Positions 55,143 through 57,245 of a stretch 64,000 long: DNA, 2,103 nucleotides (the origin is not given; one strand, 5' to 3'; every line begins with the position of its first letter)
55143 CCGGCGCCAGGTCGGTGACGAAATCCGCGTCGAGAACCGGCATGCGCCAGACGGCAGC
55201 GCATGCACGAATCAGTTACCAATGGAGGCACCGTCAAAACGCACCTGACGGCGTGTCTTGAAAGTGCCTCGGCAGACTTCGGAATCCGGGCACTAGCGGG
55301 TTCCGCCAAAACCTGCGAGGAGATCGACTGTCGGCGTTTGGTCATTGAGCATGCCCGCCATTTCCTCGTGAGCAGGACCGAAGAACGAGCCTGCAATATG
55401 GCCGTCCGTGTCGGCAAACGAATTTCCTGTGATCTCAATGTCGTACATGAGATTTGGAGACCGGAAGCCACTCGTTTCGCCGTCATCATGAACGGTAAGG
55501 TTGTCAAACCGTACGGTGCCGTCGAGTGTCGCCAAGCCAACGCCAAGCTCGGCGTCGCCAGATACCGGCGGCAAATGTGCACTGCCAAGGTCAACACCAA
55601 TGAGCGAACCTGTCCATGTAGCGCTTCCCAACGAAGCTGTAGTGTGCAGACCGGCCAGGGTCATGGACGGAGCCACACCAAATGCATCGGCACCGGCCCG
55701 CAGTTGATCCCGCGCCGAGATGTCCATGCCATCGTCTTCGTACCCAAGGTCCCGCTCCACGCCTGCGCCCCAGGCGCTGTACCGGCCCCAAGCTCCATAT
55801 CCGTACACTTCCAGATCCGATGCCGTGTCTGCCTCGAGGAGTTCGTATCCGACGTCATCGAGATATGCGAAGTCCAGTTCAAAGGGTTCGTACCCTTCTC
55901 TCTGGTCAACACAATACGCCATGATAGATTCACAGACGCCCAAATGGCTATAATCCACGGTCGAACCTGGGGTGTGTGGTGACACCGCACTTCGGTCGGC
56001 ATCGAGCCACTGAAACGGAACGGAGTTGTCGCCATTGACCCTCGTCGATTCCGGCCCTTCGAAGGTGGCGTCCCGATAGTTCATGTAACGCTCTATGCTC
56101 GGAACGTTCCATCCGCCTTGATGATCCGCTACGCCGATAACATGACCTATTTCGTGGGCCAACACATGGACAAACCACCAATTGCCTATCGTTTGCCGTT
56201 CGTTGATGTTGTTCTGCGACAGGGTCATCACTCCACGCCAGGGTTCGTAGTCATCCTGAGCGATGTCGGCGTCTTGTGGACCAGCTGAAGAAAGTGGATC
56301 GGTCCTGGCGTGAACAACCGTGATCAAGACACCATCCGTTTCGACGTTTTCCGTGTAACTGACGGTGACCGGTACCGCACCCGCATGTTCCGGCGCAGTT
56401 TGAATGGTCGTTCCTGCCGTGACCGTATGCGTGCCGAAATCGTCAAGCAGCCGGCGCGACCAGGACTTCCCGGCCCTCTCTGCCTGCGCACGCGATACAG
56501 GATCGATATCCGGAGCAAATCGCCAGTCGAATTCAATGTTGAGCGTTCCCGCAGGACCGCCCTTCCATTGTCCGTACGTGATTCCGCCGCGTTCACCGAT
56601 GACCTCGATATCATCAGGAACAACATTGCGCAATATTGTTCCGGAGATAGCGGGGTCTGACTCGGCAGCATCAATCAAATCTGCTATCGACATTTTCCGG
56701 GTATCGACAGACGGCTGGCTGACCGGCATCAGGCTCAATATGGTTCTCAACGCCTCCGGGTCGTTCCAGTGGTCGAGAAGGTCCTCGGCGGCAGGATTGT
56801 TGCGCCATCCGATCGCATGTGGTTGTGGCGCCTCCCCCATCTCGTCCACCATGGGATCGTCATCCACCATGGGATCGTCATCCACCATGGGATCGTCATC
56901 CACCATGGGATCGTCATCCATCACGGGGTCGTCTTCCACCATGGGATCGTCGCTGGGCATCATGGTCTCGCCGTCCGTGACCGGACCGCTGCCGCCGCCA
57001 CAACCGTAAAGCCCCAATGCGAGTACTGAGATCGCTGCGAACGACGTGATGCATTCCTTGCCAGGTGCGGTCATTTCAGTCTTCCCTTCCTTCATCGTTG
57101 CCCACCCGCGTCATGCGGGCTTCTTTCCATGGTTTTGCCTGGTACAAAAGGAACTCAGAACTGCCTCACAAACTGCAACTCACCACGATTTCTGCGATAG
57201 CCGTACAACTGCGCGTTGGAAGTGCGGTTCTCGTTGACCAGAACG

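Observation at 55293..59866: Slam-type translocator flanked by two TbpB-like surface lipoproteins, one of which carries a metzincin protease domain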

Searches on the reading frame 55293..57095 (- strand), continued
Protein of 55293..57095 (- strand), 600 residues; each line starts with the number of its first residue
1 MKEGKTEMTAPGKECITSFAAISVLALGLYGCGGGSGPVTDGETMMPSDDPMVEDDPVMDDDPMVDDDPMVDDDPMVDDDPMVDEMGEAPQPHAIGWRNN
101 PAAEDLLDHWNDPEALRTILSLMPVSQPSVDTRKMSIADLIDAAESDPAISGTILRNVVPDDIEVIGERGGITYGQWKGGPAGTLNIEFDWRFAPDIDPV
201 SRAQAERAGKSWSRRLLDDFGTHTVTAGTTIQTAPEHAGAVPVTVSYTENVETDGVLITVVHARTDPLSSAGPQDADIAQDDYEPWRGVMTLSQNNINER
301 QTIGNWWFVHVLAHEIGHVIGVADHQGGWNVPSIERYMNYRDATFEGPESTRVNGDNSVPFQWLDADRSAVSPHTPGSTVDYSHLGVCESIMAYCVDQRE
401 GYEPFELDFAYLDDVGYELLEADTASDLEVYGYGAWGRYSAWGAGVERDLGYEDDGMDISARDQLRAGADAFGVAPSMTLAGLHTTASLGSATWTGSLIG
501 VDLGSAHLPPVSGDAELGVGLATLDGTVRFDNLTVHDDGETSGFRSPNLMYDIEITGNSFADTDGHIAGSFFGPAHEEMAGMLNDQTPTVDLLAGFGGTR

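Call 62: fold_search(model_id=the predicted structure, library=pdb)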
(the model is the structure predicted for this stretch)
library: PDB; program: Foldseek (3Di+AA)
matches with E <= 10: 428; with E <= 0.001: 76
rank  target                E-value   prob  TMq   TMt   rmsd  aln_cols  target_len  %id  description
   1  4o3w_B                3.1e-06  1.00  0.19  0.21   6.8       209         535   13  Crystal structure of the vaccine antigen Transferrin Binding Protein B (TbpB) mutant Tyr-63-Ala from Actinobacillus su (released 2015-01-14)
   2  3pqu_A                4.3e-06  1.00  0.19  0.21  20.1       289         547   11  The crystal structures of porcine pathogen AsH57_TbpB (released 2011-02-02)
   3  3pqs                  5.6e-06  1.00  0.19  0.22  20.1       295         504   11  The crystal structures of porcine pathogen ApH87_TbpB (released 2011-02-02)
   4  4o4x_B                5.9e-06  1.00  0.18  0.21  20.9       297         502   10  Crystal structure of the vaccine antigen Transferrin Binding Protein B (TbpB) double mutant Tyr-167-Ala and Trp-176-Al (released 2015-01-14)
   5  4o3z                  5.9e-06  1.00  0.18  0.21  20.4       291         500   12  Crystal structure of the vaccine antigen Transferrin Binding Protein B (TbpB) mutant Tyr-95-Ala from Actinobacillus pleu (released 2015-01-14)
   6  4o49                  7.0e-06  1.00  0.18  0.21  20.3       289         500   12  Crystal structure of the vaccine antigen Transferrin Binding Protein B (TbpB) mutant Tyr-174-Ala from Actinobacillus ple (released 2015-01-14)
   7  3hol                  8.2e-06  1.00  0.19  0.22  20.9       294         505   11  The Structure of Intact Ap-TbpB (N and C lobes) (released 2009-10-06)
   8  4o3y                  9.1e-06  1.00  0.18  0.21   7.9       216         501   14  Crystal structure of the vaccine antigen Transferrin Binding Protein B (TbpB) mutant Arg-179-Glu from Actinobacillus ple (released 2015-01-14)
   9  4u9c_A                1.4e-05  1.00  0.19  0.38   6.0       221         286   16  STRUCTURE OF THE LBPB N-LOBE FROM NEISSERIA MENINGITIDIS (released 2014-10-22)
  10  5kkx_A                1.7e-05  1.00  0.18  0.43   7.0       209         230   15  Crystal structure of a TbpB C-lobe mutant from Neisseria meningitidis M982 (released 2017-07-19)
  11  4o3w_A                1.8e-05  1.00  0.18  0.20   7.8       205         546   13  Crystal structure of the vaccine antigen Transferrin Binding Protein B (TbpB) mutant Tyr-63-Ala from Actinobacillus su (released 2015-01-14)
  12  5kkx_B                2.1e-05  1.00  0.19  0.44   6.3       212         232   12  Crystal structure of a TbpB C-lobe mutant from Neisseria meningitidis M982 (released 2017-07-19)
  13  4o4u_D                2.1e-05  1.00  0.18  0.20  20.8       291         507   11  Crystal structure of the vaccine antigen Transferrin Binding Protein B (TbpB) mutant Trp-176-Ala from Haemophilus para (released 2015-01-14)
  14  4o4x_A                2.2e-05  1.00  0.17  0.20   8.4       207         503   12  Crystal structure of the vaccine antigen Transferrin Binding Protein B (TbpB) double mutant Tyr-167-Ala and Trp-176-Al (released 2015-01-14)
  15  8bk2_B                2.6e-05  1.00  0.19  0.60   6.7       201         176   13  X-ray structure of meningococcal factor H binding protein variant 2 in complex with a specific and bactericidal human  (released 2023-11-22)
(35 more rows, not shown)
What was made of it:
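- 55296..55820 (-): Handle (three strands, 429-473) plus eight-strand barrel (491-599) of C. This is the presumed Slam-targeting domain. Foldseek: TbpB 3e-6 (call 62).
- On Slam-dependent surface lipoprotein (genes A and C): Foldseek gives probability 1.00 for C (call 62).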

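Call 74: search_protein_families(library=pfam, alignment_id=A1, max_evalue=1)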
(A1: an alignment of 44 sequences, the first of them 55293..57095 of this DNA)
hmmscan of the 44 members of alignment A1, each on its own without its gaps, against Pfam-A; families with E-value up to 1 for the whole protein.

A. member 1, window:55293-57095:- (600 aa): 5 families
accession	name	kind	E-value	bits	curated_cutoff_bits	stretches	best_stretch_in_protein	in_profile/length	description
PF13688.12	Reprolysin_5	-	0.0022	18.7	27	1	295-326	122-160/196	Metallo-peptidase family M12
PF01298.24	TbpB_B_D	-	0.0047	17.9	26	1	554-600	70-126/126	C-lobe and N-lobe beta barrels of Tf-binding protein B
PF00413.30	Peptidase_M10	-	0.028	14.7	24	1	249-323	63-123/159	Matrixin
PF04298.18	Zn_peptidase_2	-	0.053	13.5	27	1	280-325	63-104/218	Putative neutral zinc metallopeptidase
PF02031.22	Peptidase_M7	-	0.12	12.9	25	0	309-328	79-98/133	Streptomyces extracellular neutral proteinase (M7) family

B. families by the number of members that match (of 44 scanned): 25 families
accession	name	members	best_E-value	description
PF01298.24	TbpB_B_D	44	0.0001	C-lobe and N-lobe beta barrels of Tf-binding protein B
PF00413.30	Peptidase_M10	25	0.0013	Matrixin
PF13688.12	Reprolysin_5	14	0.00062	Metallo-peptidase family M12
PF13583.11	Reprolysin_4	11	0.0018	Metallo-peptidase family M12B Reprolysin-like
PF02031.22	Peptidase_M7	6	0.06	Streptomyces extracellular neutral proteinase (M7) family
PF16313.11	DUF4953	5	0.016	Met-zincin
PF04298.18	Zn_peptidase_2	5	0.053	Putative neutral zinc metallopeptidase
PF22807.2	TrAA12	3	3.6e-06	TrAA12-like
PF12388.14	Peptidase_M57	2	0.027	Dual-action HEIGH metallo-peptidase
PF10462.15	Peptidase_M66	2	0.06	Peptidase M66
PF04723.20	GRDA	2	0.079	Glycine reductase complex selenoprotein A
PF13574.12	Reprolysin_2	2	0.089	Metallo-peptidase family M12B Reprolysin-like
PF13582.12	Reprolysin_3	2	0.15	Metallo-peptidase family M12B Reprolysin-like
PF01457.22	Peptidase_M8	1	0.041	Leishmanolysin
PF14301.12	DUF4376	1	0.09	Domain of unknown function (DUF4376)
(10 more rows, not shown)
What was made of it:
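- On Slam-dependent surface lipoprotein (genes A and C): All 44 aligned C-family members hit TbpB_B_D weakly, best E = 1e-4 (call 74).
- On Peptidase family M8 (leishmanolysin): One of 44 members hits at E = 0.041 (call 74).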

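Call 81: find_encoding_contigs(protein=P0020, flank=6000, max_places=2)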
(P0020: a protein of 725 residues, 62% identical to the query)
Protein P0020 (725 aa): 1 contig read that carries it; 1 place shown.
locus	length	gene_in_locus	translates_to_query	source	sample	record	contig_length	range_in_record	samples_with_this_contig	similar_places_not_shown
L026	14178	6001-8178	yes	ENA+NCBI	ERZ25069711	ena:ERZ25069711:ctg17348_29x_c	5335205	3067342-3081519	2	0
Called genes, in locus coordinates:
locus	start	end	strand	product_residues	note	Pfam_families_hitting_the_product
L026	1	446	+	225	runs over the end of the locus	-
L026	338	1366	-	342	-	-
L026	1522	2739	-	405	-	PF12704:MacB_PCD, PF02687:FtsX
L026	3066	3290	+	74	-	-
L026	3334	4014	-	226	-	PF25989:YknX_C (faint), PF25967:RND-MFP_C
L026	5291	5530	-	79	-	-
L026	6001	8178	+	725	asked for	-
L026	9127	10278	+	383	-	-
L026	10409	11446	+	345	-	-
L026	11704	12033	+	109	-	-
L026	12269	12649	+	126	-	-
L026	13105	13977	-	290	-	PF00561:Abhydrolase_1, PF12146:Hydrolase_4, PF12697:Abhydrolase_6, PF20408:Abhydrolase_11 (weak)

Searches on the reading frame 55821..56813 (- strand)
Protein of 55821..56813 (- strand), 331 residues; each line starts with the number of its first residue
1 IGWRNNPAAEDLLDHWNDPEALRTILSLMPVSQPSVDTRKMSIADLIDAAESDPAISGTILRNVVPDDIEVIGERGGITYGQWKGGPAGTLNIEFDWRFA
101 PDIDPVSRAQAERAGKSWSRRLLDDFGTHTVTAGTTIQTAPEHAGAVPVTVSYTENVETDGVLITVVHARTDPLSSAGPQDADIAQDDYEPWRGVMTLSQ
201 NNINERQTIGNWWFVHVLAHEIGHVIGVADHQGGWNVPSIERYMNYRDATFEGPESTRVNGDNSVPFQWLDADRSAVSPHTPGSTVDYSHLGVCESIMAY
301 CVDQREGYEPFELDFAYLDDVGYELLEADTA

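Call 68: search_protein_representatives(protein=window:55821-56813:-)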
Query: 331 residues. Proteins with E-value up to 0.001 (for the whole library): 187; up to 1e-10: 142; up to 1e-30: 72. The best 150 are listed.
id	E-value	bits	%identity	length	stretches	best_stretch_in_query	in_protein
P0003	1.0e-144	498.5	50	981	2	4-331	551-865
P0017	4.6e-136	470.0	62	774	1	3-331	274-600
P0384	2.4e-101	355.9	58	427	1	3-331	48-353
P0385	3.1e-87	309.5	53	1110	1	3-331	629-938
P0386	1.6e-85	303.9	46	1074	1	4-331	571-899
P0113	2.1e-84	300.1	51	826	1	3-331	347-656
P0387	4.9e-82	292.3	49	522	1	4-331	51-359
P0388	1.5e-79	284.2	45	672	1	4-330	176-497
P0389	2.2e-78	280.4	53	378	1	4-302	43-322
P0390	1.1e-75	271.4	47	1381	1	3-331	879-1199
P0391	1.0e-74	268.3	49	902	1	5-331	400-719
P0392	6.6e-73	262.3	47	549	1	4-331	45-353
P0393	2.8e-72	260.3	45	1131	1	1-331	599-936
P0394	3.3e-71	256.8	50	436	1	4-307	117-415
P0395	5.4e-69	249.5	34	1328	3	71-327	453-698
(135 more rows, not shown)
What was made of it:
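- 55821..56807 (-): Leishmanolysin-like metzincin catalytic domain of C (residues about 97-425). 187 clusters in 1.84e9 representative proteins (call 68).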
